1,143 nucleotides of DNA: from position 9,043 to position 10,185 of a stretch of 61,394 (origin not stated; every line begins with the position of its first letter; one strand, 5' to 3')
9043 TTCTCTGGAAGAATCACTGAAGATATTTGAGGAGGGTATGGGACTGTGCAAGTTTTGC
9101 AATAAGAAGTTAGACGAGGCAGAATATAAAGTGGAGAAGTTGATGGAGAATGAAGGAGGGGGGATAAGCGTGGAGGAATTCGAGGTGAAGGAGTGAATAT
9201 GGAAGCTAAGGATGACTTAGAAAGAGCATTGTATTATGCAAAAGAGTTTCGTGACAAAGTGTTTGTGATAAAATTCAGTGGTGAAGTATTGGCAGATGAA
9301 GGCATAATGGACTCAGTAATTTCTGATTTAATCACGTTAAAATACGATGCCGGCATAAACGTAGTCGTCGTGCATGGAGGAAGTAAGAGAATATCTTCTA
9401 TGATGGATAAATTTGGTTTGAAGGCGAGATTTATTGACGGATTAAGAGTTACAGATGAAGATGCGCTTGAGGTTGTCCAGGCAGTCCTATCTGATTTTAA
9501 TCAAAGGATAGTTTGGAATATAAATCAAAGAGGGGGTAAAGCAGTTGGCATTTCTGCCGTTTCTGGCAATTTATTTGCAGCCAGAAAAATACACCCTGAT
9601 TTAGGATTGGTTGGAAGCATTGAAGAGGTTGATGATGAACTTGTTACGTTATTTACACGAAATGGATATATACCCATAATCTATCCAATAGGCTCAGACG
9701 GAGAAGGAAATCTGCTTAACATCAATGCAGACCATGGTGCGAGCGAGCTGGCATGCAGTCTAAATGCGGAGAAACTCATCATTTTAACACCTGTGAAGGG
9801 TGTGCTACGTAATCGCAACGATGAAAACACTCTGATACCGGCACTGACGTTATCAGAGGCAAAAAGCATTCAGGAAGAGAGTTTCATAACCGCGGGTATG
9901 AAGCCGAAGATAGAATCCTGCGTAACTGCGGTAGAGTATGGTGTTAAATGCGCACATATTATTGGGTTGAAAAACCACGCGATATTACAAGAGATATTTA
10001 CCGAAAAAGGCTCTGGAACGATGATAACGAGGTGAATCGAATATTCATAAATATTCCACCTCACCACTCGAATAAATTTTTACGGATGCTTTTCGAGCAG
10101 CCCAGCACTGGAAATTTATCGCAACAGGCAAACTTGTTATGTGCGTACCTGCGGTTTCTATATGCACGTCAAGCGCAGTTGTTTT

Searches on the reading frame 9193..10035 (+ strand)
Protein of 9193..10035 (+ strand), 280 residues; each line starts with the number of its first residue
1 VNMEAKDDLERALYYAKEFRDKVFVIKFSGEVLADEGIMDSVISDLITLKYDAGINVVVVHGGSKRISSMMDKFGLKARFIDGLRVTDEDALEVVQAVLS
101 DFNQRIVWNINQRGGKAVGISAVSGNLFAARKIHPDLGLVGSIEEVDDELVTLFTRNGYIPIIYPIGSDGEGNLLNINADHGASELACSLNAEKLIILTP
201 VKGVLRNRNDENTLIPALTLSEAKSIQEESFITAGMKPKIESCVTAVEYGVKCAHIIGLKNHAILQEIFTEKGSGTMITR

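Call 73: find_homologous_proteins(query=window:9193-10035:+, max_evalue=1e-40)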
Query window:9193-10035:+ (280 aa): 6511 proteins with E <= 1e-40 among 7997 candidates; the best 120 are listed.
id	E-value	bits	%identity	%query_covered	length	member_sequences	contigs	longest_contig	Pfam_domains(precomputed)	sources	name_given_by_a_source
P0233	8.5e-162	555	91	100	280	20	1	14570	PF00696.34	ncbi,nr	ncbi:MAG: acetylglutamate kinase [Methanosarcinales archaeon]|nr:acetylglutamate kinase [Methanosarc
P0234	7.5e-151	519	86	100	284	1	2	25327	PF00696.34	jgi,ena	-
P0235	5.2e-150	516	85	99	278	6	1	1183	PF00696.34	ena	-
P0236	4.9e-149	513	82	100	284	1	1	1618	PF00696.34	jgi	-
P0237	7.7e-149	512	82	100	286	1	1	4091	PF00696.34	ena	-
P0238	4.1e-148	510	82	100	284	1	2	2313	PF00696.34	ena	-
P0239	4.3e-148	510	83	100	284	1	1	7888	PF00696.34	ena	-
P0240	1.1e-147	509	83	99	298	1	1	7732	PF00696.34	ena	-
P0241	1.1e-147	509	82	100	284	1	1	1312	PF00696.34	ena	-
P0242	4.1e-147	507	83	99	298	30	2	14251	PF00696.34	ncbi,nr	ncbi:MAG: acetylglutamate kinase [Methanophagales archaeon]|nr:acetylglutamate kinase [Methanophagal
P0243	1.0e-145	502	84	98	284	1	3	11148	PF00696.34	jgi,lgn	-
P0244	1.1e-145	502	84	98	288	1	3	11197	PF00696.34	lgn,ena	-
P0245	1.1e-145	502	84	98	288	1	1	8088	PF00696.34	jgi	-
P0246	1.1e-143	495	82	99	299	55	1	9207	PF00696.34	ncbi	-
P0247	6.8e-137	473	79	97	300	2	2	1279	PF00696.34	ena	-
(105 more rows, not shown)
